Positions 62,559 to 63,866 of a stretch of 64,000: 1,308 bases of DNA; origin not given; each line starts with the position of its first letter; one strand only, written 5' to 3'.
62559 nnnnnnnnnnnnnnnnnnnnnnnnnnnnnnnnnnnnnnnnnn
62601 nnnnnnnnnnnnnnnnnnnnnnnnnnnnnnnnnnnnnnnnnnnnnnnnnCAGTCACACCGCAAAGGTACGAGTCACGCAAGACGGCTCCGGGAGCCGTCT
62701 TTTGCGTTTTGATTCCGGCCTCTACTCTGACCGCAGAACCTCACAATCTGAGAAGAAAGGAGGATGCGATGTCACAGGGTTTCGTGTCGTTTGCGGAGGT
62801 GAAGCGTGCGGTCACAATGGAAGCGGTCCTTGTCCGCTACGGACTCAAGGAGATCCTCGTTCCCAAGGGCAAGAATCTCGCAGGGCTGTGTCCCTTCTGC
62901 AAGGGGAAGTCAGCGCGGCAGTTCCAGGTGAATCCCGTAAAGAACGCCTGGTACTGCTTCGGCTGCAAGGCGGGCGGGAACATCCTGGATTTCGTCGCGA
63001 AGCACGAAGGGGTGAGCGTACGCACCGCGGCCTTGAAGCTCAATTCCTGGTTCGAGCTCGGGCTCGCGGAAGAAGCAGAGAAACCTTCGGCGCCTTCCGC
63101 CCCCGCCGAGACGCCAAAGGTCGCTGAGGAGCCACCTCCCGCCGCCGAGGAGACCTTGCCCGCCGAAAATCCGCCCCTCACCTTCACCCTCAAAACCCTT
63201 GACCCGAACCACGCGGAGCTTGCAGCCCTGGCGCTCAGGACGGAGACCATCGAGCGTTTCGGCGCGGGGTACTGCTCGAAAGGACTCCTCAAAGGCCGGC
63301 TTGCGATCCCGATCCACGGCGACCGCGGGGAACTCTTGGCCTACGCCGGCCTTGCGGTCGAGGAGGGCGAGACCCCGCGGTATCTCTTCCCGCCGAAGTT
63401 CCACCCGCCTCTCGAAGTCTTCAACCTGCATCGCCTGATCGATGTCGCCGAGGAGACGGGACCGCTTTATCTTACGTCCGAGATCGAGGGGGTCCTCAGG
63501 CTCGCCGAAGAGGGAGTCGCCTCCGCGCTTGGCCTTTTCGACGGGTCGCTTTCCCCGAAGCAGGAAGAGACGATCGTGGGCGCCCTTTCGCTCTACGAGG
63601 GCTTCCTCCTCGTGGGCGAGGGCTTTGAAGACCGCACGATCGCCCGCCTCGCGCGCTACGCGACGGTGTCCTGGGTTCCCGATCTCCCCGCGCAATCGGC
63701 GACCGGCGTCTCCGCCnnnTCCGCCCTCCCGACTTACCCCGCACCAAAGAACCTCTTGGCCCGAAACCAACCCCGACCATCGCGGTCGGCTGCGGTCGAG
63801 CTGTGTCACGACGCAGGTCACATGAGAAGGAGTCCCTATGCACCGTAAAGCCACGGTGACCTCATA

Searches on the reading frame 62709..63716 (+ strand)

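Call 7: search_protein_families(library=pfam, proteins=[window:62709-63716:+], max_evalue=0.01)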
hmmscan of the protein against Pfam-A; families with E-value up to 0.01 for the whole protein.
window:62709-63716:+ (336 aa): 1 family
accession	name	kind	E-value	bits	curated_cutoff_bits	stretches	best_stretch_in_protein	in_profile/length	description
PF01807.25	Zn_ribbon_DnaG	-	2.4e-15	56.6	24.9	1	50-119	25-93/98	CHC2 zinc finger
